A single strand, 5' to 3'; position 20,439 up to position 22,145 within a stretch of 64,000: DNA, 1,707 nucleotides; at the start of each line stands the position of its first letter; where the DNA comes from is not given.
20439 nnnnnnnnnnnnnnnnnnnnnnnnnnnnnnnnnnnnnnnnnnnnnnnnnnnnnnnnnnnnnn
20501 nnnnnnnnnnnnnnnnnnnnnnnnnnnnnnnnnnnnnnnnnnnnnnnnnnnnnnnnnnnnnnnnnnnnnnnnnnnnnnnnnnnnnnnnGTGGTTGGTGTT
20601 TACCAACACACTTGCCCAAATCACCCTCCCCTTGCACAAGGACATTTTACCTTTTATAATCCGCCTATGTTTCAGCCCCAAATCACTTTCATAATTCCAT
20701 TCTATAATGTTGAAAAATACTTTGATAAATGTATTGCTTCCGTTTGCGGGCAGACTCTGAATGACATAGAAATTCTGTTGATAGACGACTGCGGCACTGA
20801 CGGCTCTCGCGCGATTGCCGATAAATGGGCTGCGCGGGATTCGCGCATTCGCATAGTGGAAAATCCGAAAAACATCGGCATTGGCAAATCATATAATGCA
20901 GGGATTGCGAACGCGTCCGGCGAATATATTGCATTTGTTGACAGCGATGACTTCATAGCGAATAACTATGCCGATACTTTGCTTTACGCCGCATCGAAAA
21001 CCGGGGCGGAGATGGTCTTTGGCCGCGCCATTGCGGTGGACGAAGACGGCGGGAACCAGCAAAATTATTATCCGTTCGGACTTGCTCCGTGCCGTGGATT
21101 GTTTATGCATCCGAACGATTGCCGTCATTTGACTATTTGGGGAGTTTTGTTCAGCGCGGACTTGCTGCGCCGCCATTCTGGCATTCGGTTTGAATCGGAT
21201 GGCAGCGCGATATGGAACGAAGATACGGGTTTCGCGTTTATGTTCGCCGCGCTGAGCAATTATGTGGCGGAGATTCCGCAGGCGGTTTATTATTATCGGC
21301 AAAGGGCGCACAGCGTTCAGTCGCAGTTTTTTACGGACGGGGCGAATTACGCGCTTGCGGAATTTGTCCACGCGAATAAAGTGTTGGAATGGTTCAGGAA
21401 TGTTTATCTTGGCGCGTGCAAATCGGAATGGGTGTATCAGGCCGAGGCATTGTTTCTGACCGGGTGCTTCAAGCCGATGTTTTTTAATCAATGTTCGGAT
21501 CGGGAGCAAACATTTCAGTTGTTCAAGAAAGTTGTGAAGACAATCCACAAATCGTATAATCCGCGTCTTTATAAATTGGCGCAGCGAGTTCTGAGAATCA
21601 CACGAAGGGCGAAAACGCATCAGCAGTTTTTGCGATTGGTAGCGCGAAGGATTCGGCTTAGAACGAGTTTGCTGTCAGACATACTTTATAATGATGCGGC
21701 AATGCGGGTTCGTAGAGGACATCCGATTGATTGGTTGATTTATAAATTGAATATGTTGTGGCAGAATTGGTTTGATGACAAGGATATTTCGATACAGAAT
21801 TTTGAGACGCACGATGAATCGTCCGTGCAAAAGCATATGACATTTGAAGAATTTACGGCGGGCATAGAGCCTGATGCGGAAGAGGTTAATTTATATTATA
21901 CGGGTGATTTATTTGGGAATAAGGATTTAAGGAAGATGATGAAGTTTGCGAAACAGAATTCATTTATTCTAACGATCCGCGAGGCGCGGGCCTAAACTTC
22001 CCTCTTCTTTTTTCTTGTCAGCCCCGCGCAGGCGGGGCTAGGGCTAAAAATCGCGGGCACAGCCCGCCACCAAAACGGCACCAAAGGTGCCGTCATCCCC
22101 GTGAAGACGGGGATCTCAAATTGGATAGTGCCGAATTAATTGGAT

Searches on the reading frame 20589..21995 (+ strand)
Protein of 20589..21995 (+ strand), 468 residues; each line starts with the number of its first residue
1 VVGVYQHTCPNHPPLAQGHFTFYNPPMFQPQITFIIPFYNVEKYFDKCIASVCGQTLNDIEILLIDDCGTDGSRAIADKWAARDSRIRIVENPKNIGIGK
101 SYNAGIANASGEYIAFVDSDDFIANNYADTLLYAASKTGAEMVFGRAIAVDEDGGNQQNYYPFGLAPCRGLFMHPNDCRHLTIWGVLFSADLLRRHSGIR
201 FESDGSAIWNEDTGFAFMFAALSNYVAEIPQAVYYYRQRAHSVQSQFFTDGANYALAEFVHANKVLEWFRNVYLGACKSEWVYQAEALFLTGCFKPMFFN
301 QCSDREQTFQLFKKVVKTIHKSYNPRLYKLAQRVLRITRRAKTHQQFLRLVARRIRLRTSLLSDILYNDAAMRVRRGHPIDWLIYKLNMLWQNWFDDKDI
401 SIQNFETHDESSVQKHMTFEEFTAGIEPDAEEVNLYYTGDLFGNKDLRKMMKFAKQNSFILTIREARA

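Call 19: search_protein_families(library=ncbifam, proteins=[window:20589-21995:+], max_evalue=0.01)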
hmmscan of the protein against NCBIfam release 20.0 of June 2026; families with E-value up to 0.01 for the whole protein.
window:20589-21995:+ (468 aa): 25 families
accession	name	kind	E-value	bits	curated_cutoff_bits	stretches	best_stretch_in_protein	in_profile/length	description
NF007482.0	PRK10073.1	equivalog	5.4e-26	91.4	423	1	30-158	6-133/334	glycosyltransferase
NF047683.1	TeichurnBiosyTuaG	equivalog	3.8e-22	79.2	400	1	28-155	4-131/252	teichuronic acid biosynthesis protein TuaG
NF050050.1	ProtGlycPglI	equivalog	2e-16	60.2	500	1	30-159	2-130/306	GalNAc(5)-diNAcBac-PP-undecaprenol beta-1,3-glucosyltransferase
NF053739.1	GlytfEpsEBac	equivalog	2.2e-16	59.6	450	1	30-155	1-128/265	glycosyltransferase EpsE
TIGR03937.1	PgaC_IcaA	equivalog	3.3e-15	55.9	422.3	1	29-132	44-147/407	poly-beta-1,6-N-acetyl-D-glucosamine synthase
TIGR03965.1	mycofact_glyco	equivalog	4.2e-13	49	280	1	29-160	73-204/467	mycofactocin biosynthesis glycosyltransferase MftF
NF041394.1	GtaseAglG_Halo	equivalog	9.4e-13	48.1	440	1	33-146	4-118/304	glucosyl-dolichyl phosphate glucuronosyltransferase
TIGR03111.1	glyc2_xrt_Gpos1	hypoth_equivalog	1.7e-11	43.6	363.95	1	29-126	48-147/439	TIGR03111 family XrtG-associated glycosyltransferase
TIGR04242.1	nodulat_NodC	equivalog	4.7e-10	39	550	1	29-146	47-167/395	chitooligosaccharide synthase NodC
NF041875.1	EPS_EpsD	equivalog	5e-10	39.3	370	1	34-147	3-116/325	exopolysaccharide biosynthesis glycosyltransferase EpsD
NF007453.0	PRK10018.1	equivalog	3e-09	36.9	382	1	30-131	6-107/280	colanic acid biosynthesis glycosyltransferase WcaA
TIGR04017.1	WcaA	equivalog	1.3e-08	34.8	495.75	1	29-130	4-105/279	colanic acid biosynthesis glycosyltransferase WcaA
NF047588.1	GlcsyltransPgfSStrep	equivalog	3e-08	33.2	500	1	32-144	3-118/308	glycosyltransferase PgfS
TIGR04283.1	glyco_like_mftF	equivalog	7.6e-08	32.2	182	1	33-142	2-104/221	TIGR04283 family arsenosugar biosynthesis glycosyltransferase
NF038302.1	EPS_HpsE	equivalog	1.2e-06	27.7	300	1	31-135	2-111/307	hormogonium polysaccharide biosynthesis glycosyltransferase HpsE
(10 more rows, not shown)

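Call 62: search_protein_families(library=pfam, proteins=[window:20589-21995:+], max_evalue=1)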
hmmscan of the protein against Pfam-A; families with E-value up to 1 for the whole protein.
window:20589-21995:+ (468 aa): 5 families
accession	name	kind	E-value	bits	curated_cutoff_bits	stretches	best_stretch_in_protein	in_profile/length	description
PF00535.33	Glycos_transf_2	-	7.7e-34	117.5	23.3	1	34-163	2-131/168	Glycosyl transferase family 2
PF10111.15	Glyco_tranf_2_2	-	4.3e-06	26.9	27.3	1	33-128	1-99/276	Glycosyltransferase like family 2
PF13641.12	Glyco_tranf_2_3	-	2.4e-05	24.9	27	1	30-140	1-116/230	Glycosyltransferase like family 2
PF13704.12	Glyco_tranf_2_4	-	0.034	15.1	27.5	1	61-127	21-88/98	Glycosyl transferase family 2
PF21785.3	Bflower_2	-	0.19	12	38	1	90-135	20-64/112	5-fold beta-flower protein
